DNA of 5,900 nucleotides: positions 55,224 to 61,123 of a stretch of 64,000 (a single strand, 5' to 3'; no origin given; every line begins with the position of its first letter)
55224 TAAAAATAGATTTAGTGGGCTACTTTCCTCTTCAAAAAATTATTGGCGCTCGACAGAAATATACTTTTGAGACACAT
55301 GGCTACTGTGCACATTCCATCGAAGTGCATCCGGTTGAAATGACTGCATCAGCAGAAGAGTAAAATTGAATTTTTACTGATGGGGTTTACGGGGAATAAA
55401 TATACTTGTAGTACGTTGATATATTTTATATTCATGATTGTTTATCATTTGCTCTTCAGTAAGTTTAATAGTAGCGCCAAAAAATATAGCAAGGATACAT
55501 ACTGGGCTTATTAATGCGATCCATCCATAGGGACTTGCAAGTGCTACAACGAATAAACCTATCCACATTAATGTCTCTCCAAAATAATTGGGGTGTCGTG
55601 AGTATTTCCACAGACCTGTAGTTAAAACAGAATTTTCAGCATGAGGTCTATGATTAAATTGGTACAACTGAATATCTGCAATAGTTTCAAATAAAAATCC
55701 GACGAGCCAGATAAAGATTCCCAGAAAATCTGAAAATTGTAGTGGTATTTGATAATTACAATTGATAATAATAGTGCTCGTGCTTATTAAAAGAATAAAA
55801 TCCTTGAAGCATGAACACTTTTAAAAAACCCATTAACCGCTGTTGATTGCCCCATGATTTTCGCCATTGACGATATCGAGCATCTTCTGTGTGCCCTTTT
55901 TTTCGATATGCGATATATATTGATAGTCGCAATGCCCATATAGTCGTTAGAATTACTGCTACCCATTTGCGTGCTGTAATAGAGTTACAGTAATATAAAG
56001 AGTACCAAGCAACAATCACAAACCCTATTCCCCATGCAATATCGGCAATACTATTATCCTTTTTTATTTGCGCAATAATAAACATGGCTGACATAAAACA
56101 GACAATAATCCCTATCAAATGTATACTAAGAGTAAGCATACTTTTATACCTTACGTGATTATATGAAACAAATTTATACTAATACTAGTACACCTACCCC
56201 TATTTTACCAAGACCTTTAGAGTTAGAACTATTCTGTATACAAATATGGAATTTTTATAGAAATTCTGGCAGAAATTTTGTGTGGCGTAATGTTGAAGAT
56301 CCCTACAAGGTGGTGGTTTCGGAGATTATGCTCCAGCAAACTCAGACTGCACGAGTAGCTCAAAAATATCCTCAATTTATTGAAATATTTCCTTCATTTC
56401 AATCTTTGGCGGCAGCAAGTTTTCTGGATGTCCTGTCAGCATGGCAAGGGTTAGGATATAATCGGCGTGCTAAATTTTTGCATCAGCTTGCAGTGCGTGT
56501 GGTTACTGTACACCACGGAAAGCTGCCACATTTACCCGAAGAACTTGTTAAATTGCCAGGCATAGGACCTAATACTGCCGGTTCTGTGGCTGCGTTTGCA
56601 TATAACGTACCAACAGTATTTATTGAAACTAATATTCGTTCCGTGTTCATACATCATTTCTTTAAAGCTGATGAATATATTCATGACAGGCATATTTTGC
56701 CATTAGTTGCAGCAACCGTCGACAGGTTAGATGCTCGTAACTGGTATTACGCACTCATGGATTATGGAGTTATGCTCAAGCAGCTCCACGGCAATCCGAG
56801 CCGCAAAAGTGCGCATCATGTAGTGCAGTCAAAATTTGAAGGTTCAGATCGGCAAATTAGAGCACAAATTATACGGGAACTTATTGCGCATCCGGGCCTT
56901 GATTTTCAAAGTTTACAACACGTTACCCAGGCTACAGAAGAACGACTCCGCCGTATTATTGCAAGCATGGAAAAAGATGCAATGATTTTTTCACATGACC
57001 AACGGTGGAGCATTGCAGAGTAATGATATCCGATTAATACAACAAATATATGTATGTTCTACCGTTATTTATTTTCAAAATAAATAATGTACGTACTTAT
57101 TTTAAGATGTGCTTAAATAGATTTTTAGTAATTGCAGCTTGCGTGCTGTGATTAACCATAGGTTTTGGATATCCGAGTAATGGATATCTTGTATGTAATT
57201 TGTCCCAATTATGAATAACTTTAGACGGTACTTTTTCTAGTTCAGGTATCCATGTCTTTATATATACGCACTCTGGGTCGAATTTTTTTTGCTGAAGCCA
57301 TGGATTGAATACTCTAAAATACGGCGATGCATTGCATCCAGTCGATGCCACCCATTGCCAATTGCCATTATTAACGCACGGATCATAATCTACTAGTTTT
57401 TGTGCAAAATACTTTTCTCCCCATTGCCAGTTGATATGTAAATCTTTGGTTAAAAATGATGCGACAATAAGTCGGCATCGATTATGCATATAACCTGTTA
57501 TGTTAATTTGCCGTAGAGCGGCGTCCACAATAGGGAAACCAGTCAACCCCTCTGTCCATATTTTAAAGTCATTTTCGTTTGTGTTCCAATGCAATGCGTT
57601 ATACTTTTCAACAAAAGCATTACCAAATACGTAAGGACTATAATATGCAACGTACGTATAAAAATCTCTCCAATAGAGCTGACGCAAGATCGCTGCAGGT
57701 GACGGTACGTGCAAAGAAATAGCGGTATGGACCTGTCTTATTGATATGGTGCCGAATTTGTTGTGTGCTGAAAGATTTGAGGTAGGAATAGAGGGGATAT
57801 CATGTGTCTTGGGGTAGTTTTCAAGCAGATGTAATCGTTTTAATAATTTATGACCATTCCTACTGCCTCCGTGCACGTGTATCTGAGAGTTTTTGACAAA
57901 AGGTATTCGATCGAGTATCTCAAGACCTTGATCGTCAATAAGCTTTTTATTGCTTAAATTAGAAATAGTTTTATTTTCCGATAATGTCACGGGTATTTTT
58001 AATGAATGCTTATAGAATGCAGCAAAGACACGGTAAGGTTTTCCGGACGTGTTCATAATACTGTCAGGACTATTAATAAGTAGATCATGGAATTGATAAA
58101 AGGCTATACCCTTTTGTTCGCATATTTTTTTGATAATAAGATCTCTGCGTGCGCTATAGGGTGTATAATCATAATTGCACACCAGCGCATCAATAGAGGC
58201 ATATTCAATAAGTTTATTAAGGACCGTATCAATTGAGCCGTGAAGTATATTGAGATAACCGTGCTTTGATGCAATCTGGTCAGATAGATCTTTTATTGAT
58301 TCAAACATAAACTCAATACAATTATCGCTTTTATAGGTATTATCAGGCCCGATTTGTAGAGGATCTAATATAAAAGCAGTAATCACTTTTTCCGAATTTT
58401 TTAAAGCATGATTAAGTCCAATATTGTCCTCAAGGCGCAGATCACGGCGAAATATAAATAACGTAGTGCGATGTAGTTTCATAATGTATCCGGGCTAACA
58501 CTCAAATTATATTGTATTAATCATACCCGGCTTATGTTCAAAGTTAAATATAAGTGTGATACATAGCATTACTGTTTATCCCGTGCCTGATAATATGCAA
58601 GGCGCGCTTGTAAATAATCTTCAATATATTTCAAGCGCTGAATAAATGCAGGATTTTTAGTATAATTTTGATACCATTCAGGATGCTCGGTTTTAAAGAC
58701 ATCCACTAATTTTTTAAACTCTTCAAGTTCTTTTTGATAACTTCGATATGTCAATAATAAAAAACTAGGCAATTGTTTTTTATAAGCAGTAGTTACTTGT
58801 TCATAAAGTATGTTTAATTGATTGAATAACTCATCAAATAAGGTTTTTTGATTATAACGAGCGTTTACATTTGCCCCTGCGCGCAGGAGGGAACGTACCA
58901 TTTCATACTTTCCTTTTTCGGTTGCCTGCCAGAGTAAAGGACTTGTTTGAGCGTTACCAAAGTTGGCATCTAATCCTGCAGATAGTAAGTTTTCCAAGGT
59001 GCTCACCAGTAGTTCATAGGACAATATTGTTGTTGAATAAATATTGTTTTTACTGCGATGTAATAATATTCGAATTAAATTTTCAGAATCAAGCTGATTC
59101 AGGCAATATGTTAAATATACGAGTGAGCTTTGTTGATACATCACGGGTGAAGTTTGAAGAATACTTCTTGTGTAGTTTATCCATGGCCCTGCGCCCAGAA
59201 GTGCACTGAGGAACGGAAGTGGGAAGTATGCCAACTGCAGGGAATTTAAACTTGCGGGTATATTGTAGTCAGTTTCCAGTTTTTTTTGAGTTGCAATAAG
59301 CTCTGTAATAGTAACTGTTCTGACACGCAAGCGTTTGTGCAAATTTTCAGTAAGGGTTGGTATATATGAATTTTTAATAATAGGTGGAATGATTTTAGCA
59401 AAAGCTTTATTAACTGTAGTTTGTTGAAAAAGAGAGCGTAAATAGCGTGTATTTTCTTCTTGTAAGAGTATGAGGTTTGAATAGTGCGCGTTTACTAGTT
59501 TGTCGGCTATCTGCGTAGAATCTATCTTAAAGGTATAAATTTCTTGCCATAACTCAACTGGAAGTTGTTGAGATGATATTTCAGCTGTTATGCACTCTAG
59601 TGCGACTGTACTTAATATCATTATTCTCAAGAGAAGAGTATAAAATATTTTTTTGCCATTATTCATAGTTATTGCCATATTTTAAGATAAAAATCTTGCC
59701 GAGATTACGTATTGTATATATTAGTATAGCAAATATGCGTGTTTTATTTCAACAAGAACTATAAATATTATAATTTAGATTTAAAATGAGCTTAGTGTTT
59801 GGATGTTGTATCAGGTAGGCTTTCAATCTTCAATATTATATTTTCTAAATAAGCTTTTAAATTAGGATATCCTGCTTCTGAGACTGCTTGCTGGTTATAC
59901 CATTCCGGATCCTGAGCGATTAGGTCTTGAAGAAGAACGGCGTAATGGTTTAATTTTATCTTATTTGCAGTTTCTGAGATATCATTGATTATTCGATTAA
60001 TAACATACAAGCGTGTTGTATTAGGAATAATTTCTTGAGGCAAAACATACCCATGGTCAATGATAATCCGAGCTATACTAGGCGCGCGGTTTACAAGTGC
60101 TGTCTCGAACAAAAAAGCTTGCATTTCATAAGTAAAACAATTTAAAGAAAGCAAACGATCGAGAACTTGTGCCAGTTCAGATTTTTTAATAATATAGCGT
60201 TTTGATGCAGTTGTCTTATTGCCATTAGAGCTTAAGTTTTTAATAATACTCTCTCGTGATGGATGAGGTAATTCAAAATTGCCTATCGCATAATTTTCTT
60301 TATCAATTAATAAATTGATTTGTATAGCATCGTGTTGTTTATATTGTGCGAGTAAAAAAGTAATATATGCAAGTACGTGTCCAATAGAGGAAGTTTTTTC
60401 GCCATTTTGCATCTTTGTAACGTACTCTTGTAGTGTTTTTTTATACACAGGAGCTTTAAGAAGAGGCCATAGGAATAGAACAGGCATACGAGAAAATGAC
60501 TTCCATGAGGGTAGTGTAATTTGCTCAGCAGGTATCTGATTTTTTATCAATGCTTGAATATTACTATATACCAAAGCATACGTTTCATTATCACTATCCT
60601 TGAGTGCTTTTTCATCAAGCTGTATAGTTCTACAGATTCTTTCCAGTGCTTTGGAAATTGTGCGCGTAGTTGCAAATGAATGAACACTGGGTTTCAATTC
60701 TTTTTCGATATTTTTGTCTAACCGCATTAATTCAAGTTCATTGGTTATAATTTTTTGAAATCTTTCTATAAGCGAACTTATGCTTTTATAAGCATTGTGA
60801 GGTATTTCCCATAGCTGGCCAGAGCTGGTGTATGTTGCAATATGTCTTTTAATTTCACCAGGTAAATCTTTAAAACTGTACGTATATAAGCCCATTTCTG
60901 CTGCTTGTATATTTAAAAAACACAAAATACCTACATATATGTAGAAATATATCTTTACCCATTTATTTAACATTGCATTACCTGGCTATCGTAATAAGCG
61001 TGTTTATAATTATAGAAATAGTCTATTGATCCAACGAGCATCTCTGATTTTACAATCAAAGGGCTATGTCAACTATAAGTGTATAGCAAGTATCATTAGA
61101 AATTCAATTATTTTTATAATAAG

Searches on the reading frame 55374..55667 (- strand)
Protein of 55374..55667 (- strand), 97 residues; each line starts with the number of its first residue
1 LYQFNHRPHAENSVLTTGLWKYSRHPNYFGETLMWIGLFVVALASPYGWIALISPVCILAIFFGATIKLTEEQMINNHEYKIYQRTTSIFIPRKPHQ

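Call 29: search_protein_families(library=pfam, proteins=[window:55374-55667:-])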
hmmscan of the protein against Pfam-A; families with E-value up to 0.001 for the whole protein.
window:55374-55667:- (97 aa): 4 families
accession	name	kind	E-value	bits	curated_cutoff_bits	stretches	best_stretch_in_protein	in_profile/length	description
PF06966.17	DUF1295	-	5.7e-23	82.1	20.4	1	3-87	144-235/235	Protein of unknown function (DUF1295)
PF04140.19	ICMT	-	3.3e-07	31.1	24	1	11-75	32-94/95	Isoprenylcysteine carboxyl methyltransferase (ICMT) family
PF04191.18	PEMT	-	3.3e-06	27.9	25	1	11-76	39-99/105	Phospholipid methyltransferase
PF02544.21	Steroid_dh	-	3.7e-05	24.2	22.6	1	11-92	73-147/150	3-oxo-5-alpha-steroid 4-dehydrogenase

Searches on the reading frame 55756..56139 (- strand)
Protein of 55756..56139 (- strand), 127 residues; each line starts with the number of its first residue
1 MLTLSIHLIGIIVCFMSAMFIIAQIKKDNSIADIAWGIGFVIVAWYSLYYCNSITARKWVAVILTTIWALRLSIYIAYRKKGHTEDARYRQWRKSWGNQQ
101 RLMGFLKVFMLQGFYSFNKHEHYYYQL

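Call 29: search_protein_families(library=pfam, proteins=[window:55756-56139:-])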
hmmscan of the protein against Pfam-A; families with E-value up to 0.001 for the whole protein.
window:55756-56139:- (127 aa): 1 family
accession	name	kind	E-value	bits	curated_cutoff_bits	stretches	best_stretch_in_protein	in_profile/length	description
PF06966.17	DUF1295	-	9.3e-23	81.4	20.4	1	19-116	1-98/235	Protein of unknown function (DUF1295)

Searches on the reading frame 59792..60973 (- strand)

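Call 29: search_protein_families(library=pfam, proteins=[window:59792-60973:-])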
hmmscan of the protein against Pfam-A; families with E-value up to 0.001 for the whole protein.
window:59792-60973:- (393 aa): 1 family
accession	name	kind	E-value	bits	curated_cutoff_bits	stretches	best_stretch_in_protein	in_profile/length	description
PF19432.4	RME-8_N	-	0.0002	20.2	25.4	1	7-146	137-278/818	DNAJ protein RME-8 N-terminal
